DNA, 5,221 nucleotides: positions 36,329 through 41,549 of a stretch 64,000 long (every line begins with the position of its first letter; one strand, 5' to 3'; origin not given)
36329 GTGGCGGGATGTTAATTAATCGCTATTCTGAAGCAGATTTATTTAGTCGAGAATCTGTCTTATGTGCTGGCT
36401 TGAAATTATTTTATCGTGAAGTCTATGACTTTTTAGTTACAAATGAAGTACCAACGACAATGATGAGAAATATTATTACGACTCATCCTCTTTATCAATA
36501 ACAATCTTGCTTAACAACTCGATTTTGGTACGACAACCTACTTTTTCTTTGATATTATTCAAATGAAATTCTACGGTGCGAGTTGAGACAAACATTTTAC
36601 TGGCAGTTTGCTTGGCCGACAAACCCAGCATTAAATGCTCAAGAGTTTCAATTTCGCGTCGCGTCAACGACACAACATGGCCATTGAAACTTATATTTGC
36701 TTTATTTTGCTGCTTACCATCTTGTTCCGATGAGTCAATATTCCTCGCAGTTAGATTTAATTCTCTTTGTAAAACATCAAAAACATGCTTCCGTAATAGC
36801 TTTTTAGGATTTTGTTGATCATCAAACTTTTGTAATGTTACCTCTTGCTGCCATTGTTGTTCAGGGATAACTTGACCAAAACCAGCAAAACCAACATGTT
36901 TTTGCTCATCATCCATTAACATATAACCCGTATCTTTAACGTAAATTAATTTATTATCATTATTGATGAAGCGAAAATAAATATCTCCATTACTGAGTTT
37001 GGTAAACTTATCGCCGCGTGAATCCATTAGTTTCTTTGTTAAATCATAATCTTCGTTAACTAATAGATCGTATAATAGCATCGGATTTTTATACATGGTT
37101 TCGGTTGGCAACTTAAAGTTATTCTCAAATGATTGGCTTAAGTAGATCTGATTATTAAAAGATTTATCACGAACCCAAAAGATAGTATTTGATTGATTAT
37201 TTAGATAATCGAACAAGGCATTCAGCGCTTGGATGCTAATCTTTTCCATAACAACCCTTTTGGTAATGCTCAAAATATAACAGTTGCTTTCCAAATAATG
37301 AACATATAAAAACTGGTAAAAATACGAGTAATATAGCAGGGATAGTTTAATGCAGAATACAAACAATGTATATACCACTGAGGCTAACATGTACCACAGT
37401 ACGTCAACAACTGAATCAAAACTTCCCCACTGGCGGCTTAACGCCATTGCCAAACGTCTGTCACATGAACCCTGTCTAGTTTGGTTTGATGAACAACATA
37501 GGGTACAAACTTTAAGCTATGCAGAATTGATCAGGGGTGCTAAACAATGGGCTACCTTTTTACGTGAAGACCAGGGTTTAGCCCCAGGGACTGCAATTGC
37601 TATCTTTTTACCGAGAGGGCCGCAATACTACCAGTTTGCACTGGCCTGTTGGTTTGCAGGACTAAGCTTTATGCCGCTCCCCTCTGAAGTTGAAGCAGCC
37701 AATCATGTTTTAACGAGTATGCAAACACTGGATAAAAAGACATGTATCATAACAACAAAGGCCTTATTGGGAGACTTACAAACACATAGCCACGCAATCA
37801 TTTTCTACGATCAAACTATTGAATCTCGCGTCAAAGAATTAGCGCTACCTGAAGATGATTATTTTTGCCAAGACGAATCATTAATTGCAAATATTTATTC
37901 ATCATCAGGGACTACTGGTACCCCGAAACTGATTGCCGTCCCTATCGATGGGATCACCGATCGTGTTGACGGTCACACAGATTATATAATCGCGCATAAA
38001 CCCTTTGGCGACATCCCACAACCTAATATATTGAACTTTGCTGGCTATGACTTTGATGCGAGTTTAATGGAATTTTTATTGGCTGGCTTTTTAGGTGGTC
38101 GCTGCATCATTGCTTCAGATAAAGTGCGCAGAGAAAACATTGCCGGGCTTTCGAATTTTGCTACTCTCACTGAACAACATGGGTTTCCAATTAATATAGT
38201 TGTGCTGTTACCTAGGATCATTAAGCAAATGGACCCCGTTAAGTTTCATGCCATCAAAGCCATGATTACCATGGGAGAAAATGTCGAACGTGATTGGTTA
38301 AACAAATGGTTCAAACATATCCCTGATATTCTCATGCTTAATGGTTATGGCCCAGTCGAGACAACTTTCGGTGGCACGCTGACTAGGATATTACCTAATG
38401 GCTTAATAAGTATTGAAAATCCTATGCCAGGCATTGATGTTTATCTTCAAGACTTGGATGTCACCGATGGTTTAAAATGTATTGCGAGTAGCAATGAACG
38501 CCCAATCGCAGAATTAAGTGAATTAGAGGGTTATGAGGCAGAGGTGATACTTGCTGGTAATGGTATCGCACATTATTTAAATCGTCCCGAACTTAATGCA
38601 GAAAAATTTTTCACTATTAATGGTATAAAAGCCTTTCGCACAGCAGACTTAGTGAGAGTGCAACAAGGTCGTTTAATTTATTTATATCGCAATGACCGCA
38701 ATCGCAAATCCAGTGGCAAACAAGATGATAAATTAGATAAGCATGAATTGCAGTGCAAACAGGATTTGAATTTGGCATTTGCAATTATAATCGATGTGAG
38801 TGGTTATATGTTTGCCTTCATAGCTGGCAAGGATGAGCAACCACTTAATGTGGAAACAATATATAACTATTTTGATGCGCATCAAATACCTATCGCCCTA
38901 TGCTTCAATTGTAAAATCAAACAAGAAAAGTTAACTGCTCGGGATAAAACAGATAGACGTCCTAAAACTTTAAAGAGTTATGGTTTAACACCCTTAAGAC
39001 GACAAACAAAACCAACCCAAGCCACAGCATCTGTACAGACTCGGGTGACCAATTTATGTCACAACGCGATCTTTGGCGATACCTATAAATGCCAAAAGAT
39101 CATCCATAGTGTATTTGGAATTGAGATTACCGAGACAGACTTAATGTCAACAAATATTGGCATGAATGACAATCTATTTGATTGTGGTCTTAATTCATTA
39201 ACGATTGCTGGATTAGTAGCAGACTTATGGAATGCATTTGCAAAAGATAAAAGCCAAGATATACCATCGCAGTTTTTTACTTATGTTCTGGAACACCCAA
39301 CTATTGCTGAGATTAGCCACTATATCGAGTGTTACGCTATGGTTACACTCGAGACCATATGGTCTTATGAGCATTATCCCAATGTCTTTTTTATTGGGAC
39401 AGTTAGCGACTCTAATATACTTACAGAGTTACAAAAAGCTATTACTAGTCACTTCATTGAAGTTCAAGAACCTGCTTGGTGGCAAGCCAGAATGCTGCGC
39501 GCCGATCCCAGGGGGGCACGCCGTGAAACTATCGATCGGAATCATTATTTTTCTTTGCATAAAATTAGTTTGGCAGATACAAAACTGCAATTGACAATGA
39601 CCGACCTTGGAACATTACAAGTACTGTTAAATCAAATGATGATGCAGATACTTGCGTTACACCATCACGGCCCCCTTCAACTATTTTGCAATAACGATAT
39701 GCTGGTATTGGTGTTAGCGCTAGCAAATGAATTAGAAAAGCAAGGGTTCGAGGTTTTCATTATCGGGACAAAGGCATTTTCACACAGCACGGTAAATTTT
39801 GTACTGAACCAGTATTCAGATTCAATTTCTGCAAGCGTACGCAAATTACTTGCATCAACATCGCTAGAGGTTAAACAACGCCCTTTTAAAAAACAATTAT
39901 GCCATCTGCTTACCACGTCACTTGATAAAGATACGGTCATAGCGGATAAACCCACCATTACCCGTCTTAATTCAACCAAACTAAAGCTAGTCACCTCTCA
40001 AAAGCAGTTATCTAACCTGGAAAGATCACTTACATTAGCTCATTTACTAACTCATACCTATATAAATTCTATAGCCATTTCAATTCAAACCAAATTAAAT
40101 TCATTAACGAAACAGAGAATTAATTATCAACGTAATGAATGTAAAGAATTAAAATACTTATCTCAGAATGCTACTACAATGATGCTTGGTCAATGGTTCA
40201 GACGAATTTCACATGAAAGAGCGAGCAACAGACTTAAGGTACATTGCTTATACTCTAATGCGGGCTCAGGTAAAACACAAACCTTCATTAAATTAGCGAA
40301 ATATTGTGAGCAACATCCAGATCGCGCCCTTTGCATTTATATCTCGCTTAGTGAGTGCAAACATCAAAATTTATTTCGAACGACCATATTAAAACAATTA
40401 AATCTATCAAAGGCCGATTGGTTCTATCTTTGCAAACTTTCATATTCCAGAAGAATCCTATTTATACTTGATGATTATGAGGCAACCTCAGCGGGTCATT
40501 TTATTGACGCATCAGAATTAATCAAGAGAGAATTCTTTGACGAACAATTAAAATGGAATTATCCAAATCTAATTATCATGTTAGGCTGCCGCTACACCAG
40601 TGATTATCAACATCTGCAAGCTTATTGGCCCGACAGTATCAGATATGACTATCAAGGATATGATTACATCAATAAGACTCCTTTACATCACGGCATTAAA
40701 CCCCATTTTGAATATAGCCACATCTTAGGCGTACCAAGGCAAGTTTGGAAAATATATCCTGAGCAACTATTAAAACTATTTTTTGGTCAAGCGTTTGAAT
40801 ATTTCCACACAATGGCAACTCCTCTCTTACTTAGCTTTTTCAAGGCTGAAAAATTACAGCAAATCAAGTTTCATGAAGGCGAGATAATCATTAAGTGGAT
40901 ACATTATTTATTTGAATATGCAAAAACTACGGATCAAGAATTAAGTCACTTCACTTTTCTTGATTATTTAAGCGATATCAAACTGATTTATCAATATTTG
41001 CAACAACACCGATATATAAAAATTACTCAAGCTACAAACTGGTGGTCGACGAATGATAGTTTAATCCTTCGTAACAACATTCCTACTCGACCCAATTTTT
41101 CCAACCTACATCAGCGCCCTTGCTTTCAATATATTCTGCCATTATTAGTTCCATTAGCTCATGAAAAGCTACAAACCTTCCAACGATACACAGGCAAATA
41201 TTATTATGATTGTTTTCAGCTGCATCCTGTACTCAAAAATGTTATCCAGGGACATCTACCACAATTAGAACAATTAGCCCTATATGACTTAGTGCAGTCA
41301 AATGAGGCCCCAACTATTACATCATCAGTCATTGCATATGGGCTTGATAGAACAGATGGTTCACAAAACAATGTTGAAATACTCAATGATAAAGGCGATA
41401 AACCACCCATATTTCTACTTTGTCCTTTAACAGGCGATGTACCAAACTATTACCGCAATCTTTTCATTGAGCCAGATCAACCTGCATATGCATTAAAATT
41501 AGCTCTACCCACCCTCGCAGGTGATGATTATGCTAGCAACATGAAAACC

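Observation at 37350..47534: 3394-aa single-ORF protein with an unprecedented-looking domain chain (A-T / NACHT / TE / NACHT / pentapeptide / propeller / F-box-like / O-MT)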

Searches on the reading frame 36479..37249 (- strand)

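Call 79: search_protein_families(library=ncbifam, proteins=[window:36479-37249:-], max_evalue=0.01)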
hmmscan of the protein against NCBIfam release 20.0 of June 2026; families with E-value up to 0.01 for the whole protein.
window:36479-37249:- (257 aa): 21 families
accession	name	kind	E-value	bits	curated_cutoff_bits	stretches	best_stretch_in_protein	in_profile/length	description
NF038181.1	reg_ATPase_IniR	equivalog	4.3e-08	32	750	1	162-248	731-820/827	isoniazid response ATPase/transcriptional regulator IniR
NF047785.1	respo_reg_MadR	equivalog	5.2e-08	32.5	300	1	193-244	147-198/209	MadR family response regulator transcription factor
NF052445.1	RespRegMctR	equivalog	6.5e-08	32.2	300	1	192-253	142-202/205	two-component system response regulator MctR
NF007708.0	PRK10403.1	equivalog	8.1e-08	32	343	1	193-243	152-202/215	nitrate/nitrite response regulator protein NarP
NF052366.1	photon_PedR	equivalog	1e-07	32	120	1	194-246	2-54/74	photosynthetic electron transport-dependent transcriptional regulator PedR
NF007403.0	PRK09935.1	equivalog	2.8e-07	30.4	271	1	189-247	144-202/210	fimbria biosynthesis transcriptional regulator FimZ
NF007505.1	PRK10100.1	equivalog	1.6e-06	28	250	1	189-241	139-191/204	biofilm master transcriptional regulator CsgD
NF007419.0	PRK09958.1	equivalog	3.5e-06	26.7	251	1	188-247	137-196/204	acid-sensing system DNA-binding response regulator EvgA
TIGR03541.1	reg_near_HchA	equivalog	7.1e-06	25.7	215.6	1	183-244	160-221/232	PA1136 family autoinducer-binding transcriptional regulator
NF040749.1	tetrathio_RR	equivalog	9.7e-06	25.4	290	1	156-249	94-188/191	tetrathionate respiration response regulator TtrR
NF006900.1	PRK09390.1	equivalog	2.2e-05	24.1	255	1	168-245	117-193/203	response regulator FixJ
NF007685.0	PRK10360.1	equivalog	4.9e-05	23.2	258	1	193-249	136-192/196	response regulator transcription factor UhpA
NF047608.1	LIC13292_fam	subfamily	0.0001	22.5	200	1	193-247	101-155/166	LIC13292 family transcriptional regulator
NF011940.0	PRK15411.1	equivalog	0.00013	21.8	162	1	179-242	122-185/207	transcriptional regulator RcsA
NF007935.0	PRK10651.1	equivalog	0.00013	21.2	250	1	189-245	150-206/216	two-component system response regulator NarL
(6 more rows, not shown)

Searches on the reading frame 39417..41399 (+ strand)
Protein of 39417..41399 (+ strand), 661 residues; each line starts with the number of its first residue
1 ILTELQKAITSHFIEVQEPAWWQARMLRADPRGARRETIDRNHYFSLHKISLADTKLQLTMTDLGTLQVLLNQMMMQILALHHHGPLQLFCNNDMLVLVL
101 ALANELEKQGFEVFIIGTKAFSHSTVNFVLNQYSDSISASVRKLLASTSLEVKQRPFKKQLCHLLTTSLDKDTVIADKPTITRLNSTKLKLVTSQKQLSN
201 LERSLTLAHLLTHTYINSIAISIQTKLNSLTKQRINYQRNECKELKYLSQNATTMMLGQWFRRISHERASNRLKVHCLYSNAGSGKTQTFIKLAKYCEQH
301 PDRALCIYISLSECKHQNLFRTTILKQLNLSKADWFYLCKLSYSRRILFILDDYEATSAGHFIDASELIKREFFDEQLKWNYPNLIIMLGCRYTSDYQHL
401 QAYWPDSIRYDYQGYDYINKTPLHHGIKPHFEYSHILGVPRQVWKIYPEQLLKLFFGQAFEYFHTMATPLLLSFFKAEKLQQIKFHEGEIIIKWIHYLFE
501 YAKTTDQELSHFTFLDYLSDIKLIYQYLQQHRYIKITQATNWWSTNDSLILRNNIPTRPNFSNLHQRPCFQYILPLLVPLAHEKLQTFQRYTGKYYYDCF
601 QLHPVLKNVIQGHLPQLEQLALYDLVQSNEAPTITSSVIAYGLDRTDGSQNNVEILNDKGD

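Call 51: search_protein_families(library=pfam, proteins=[window:39417-41399:+], max_evalue=1)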
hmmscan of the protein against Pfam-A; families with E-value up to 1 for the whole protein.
window:39417-41399:+ (661 aa): 1 family
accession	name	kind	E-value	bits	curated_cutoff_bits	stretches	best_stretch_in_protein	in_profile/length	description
PF05729.18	NACHT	-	0.0088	16.3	26.7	1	277-359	4-95/167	NACHT domain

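Call 67: search_solved_structures(query=A5, max_evalue=10)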
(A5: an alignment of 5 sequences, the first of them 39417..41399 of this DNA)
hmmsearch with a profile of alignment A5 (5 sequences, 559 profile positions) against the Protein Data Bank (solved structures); distinct sequences matched with E-value up to 10: 41.
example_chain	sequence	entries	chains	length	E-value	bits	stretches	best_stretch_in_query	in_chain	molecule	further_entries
1um8_A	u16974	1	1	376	0.00021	23.4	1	143-261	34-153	ATP-dependent Clp protease ATP-binding subunit clpX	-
6ojf_A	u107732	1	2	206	0.13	14.2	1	183-209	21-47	Leucine-rich repeat serine/threonine-protein kinase 2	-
6oje_A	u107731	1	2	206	0.13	14.1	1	183-209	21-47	Leucine-rich repeat serine/threonine-protein kinase 2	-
6xaf_A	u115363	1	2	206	0.14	14.1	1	183-209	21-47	Leucine-rich repeat serine/threonine-protein kinase 2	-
5l3s_B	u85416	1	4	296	0.17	13.8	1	133-215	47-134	Signal recognition particle receptor FtsY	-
1zu4_A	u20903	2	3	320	0.18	13.7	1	175-208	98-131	ftsY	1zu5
7thy_A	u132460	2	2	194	0.18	13.7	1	184-209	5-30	Leucine-rich repeat serine/threonine-protein kinase 2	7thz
5l3w_A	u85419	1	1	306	0.19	13.6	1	132-215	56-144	Signal recognition particle receptor FtsY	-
2zej_A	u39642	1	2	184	0.21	13.5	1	185-209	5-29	Leucine-rich repeat kinase 2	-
3d6t_B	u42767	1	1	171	0.25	13.2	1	185-209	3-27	Leucine-rich repeat serine/threonine-protein kinase 2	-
9c76_A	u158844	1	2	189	0.27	13.1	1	184-209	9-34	Leucine-rich repeat serine/threonine-protein kinase 2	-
5ftb_A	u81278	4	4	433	0.3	13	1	170-215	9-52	TPR DOMAIN PROTEIN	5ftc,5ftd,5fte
5fhd_A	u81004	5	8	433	0.3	13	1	170-215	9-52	Uncharacterized protein | ATP-dependent DNA helicase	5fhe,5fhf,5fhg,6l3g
5ftf_A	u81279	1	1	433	0.3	13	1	170-215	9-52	TPR DOMAIN PROTEIN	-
4iru_A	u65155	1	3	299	0.46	12.3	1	128-171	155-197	LepB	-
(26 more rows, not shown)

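Call 80: predict_structure(alignment_id=A5)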
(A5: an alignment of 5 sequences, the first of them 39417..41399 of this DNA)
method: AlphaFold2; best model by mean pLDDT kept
length: 661 residues; sequences in the alignment: 5
mean_pLDDT: 40.3   pTM: 0.27
mean pLDDT of the five models: 40.3, 38.5, 38.2, 37.2, 35.1
residues with pLDDT >= 90: 0; 70-90: 1; 50-70: 125; < 50: 535
segments of 3 or more residues with pLDDT < 50: 1-67, 79-86, 108-114, 116-271, 277-285, 315-318, 357-363, 376-379, 393-661
pLDDT, mean of each block of 10 residues (from residue 1): 36 35 37 35 38 44 48 52 47 53 51 46 47 41 39 31 32 29 27 35 34 33 38 34 31 33 40 48 48 63 66 52 62 63 66 50 50 54 63 39 29 30 29 31 33 37 36 37 37 41 37 39 41 33 33 33 32 29 30 30 33 35 36 36 35 36 33
secondary structure, 60 per line:
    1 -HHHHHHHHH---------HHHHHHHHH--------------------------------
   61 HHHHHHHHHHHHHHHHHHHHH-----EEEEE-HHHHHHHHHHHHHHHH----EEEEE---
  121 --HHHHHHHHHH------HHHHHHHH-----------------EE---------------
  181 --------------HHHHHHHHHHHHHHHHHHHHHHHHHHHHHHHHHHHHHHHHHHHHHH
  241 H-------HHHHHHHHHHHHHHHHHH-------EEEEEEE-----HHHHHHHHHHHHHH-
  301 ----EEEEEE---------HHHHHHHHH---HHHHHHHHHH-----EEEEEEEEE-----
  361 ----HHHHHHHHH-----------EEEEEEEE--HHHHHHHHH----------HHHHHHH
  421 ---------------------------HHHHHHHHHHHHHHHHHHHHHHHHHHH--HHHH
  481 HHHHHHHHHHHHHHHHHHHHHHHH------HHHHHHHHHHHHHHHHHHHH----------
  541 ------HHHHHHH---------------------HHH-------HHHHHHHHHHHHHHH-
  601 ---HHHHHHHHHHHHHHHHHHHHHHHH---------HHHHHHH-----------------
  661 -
elements in order (helices of 4 or more, strands of 3 or more residues): H2-10 H20-28 H61-81 E87-91 H93-108 E113-117 H123-132 H139-146 H195-241 H249-266 E274-280 H286-299 E305-310 H320-328 H332-341 E347-355 H365-373 E385-392 H395-403 H414-420 H448-474 H477-504 H511-530 H547-553 H585-599 H604-627 H637-643
